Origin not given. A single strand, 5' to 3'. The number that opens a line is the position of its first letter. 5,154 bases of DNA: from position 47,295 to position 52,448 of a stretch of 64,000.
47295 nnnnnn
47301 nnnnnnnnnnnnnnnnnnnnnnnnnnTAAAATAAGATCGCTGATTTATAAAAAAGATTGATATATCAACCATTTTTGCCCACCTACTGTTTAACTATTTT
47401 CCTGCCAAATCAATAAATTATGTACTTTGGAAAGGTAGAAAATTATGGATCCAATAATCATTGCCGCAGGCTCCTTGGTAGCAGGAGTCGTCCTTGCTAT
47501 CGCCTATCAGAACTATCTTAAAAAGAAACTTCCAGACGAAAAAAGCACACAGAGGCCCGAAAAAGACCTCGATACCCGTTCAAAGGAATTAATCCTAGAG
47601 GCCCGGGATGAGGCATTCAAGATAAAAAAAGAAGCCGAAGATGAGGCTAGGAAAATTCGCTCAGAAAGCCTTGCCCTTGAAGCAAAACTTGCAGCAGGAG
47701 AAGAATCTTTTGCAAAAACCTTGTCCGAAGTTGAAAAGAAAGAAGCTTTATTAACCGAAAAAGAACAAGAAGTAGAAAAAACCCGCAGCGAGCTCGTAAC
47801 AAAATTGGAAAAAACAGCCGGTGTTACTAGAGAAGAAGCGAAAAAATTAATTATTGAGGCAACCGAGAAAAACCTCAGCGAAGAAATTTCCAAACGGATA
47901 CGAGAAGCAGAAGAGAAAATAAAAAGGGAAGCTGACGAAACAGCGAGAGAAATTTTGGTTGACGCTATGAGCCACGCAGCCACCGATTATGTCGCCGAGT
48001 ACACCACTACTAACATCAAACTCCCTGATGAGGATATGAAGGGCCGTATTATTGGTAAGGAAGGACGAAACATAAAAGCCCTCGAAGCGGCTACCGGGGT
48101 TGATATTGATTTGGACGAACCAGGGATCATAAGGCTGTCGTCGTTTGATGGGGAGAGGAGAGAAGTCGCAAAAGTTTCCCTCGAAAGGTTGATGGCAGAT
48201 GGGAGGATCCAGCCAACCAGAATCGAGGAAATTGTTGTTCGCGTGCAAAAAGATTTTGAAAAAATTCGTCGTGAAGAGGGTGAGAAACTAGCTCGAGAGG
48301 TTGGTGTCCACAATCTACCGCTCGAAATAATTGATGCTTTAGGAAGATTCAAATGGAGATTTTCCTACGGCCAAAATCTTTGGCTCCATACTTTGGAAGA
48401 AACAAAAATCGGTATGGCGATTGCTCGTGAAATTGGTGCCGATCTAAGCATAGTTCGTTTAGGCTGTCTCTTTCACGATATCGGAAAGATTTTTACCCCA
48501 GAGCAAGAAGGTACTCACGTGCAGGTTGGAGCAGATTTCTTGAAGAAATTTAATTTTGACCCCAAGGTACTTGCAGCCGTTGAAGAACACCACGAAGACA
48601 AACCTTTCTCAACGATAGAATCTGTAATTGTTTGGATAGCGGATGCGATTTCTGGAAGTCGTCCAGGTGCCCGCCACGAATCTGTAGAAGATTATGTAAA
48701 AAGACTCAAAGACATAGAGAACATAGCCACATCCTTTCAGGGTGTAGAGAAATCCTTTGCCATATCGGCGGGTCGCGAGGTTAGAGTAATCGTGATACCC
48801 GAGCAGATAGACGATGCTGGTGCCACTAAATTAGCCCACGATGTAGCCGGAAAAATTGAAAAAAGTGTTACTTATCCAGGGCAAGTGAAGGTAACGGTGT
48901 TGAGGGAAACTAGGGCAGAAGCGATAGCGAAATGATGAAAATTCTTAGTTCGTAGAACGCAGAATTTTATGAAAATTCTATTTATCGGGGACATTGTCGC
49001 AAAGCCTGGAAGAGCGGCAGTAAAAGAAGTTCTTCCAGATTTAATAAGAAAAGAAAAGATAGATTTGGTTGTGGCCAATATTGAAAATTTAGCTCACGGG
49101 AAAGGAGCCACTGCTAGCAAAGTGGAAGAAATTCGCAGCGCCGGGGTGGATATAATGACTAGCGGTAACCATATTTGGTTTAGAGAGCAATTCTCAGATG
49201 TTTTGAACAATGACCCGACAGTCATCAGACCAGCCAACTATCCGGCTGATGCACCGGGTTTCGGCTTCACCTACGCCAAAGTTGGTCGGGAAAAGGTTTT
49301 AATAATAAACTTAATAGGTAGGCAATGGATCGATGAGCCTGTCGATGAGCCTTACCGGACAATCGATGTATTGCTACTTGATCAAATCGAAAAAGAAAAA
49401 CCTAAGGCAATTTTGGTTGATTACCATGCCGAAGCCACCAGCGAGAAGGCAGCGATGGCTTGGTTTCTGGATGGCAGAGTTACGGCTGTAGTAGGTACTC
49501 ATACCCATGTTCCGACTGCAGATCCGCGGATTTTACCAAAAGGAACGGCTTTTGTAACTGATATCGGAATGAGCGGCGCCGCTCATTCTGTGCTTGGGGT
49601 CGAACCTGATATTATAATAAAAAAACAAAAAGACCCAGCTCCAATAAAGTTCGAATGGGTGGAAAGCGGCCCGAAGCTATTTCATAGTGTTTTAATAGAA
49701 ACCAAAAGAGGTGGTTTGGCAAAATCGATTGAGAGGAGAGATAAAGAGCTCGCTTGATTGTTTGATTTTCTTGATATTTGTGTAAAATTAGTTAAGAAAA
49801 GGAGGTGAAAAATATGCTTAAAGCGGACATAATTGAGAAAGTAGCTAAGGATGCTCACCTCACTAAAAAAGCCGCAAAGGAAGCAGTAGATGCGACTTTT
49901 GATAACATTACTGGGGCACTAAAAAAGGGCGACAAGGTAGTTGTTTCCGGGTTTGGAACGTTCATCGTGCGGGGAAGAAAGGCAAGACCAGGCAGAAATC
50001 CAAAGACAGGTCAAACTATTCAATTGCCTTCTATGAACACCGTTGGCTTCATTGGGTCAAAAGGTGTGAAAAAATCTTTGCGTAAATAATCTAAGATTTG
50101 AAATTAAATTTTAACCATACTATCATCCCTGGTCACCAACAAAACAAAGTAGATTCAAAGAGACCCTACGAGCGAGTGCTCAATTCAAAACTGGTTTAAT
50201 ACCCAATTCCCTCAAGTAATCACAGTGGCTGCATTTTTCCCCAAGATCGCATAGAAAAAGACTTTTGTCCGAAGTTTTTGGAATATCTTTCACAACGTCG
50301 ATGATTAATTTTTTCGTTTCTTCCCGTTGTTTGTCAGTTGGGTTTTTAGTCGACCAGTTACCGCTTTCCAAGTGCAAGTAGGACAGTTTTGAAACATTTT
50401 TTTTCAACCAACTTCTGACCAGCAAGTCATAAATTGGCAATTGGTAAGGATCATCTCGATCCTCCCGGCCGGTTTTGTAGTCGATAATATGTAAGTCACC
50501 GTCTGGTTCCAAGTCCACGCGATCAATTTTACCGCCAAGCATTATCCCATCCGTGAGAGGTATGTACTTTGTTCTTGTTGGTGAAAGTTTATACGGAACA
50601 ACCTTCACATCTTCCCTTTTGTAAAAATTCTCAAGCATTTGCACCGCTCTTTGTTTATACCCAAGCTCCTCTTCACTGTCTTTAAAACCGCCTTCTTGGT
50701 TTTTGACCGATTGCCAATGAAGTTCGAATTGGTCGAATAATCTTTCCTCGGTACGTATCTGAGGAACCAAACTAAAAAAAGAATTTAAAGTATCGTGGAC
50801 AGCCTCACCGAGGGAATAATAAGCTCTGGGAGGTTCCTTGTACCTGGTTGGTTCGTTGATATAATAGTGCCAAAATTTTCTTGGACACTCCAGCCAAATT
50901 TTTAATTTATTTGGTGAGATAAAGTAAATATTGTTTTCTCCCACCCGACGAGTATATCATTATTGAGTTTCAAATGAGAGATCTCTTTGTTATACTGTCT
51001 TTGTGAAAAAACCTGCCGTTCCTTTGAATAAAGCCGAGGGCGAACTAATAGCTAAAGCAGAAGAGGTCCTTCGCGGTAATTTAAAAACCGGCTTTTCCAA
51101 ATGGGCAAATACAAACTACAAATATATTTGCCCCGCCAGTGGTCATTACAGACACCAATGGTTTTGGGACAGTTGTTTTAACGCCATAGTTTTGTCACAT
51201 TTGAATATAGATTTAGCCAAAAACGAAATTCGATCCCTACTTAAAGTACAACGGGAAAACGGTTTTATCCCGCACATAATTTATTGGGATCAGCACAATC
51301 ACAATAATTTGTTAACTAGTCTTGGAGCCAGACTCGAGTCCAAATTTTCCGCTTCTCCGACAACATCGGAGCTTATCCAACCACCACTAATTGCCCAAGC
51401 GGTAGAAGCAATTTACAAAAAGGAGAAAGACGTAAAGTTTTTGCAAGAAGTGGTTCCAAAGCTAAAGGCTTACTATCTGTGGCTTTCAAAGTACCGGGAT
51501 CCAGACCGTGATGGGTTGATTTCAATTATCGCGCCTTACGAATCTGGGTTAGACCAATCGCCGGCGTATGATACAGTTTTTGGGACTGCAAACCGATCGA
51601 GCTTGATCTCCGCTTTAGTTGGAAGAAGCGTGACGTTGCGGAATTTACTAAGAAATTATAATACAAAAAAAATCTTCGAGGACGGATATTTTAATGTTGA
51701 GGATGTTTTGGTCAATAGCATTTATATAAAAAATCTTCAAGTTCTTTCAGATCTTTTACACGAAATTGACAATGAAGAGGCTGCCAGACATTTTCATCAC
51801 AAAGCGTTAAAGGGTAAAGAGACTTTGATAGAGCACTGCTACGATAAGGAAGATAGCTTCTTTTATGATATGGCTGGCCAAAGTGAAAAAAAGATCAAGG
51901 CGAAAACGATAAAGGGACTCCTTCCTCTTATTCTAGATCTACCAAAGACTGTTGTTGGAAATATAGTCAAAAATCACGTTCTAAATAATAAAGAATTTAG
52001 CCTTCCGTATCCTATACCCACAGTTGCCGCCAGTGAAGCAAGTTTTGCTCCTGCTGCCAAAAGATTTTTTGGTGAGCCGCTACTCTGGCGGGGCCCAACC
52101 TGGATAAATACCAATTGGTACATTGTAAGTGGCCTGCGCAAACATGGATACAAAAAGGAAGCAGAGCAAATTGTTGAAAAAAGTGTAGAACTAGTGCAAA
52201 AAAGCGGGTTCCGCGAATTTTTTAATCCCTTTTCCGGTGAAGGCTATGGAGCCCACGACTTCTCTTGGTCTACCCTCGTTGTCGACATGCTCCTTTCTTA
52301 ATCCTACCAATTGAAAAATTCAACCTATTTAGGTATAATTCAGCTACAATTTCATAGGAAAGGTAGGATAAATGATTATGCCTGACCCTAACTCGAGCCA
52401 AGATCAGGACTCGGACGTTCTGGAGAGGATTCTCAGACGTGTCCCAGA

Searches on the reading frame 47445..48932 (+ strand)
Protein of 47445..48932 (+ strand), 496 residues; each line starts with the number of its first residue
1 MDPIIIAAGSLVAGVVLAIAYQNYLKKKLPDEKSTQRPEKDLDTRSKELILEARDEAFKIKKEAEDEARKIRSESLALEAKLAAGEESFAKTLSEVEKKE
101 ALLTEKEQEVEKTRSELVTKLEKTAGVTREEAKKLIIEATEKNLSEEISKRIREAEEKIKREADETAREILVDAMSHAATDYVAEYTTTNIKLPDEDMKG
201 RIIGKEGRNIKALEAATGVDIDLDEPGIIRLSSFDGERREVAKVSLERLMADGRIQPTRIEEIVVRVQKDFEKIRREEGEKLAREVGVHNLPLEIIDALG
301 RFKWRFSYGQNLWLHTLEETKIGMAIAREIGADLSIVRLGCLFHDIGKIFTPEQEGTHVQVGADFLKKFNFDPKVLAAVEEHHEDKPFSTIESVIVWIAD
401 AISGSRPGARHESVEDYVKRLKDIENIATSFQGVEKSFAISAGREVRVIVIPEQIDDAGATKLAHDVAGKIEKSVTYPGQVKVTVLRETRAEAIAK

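Call 38: search_protein_families(library=pfam, proteins=[window:47445-48932:+], max_evalue=0.0001)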
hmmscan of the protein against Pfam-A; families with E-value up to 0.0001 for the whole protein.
window:47445-48932:+ (496 aa): 4 families
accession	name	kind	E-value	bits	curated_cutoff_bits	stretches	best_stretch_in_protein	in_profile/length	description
PF12072.13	RNase_Y_N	-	3.4e-24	85.8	32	1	38-182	43-201/201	RNase Y N-terminal region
PF01966.28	HD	-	4.6e-17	62.8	22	1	315-403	4-114/116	HD domain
PF00013.35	KH_1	-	3.2e-08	33.6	21.5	1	190-243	3-61/66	KH domain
PF13083.13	KH_KhpA-B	-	3.9e-05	23.9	32.1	0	171-214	11-55/73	KhpA/KhpB, KH domain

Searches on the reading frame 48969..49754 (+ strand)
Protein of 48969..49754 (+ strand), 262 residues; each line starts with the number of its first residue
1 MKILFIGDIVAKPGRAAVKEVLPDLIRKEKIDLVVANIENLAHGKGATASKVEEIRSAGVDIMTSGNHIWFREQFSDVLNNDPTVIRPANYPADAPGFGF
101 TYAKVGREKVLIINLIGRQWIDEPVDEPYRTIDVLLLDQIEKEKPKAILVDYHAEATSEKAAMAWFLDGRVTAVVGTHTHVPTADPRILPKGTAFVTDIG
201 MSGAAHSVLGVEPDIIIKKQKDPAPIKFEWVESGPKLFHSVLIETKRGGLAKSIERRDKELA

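Call 38: search_protein_families(library=pfam, proteins=[window:48969-49754:+], max_evalue=0.0001)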
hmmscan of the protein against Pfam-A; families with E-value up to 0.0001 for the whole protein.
window:48969-49754:+ (262 aa): 2 families
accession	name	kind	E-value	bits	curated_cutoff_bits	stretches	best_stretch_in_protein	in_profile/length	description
PF13277.11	YmdB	-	1.6e-91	306.5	27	1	4-256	1-252/253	YmdB-like protein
PF00149.33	Metallophos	-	8.9e-10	39.7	21.5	1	1-182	1-191/191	Calcineurin-like phosphoesterase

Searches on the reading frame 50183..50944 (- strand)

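Call 38: search_protein_families(library=pfam, proteins=[window:50183-50944:-], max_evalue=0.0001)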
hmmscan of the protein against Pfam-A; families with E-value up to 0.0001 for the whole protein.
window:50183-50944:- (254 aa): 1 family
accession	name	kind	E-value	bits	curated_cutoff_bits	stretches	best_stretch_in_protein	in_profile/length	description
PF12705.13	PDDEXK_1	-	1e-26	94.8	22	1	9-243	2-242/247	PD-(D/E)XK nuclease superfamily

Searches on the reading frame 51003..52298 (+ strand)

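Call 39: search_protein_families(library=pfam, proteins=[window:51003-52298:+], max_evalue=0.0001)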
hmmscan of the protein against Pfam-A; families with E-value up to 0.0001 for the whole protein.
window:51003-52298:+ (432 aa): 3 families
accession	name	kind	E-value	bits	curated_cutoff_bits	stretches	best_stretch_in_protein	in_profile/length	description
PF22422.2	MGH1-like_GH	-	7.8e-80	269.5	27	1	49-423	1-356/356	Mannosylglycerate hydrolase MGH1-like glycoside hydrolase domain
PF03200.22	Glyco_hydro_63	-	1.4e-12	47.6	22.4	1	42-429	82-489/492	Glycosyl hydrolase family 63 C-terminal domain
PF01204.24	Trehalase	-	4.8e-12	46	21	1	235-401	307-465/512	Trehalase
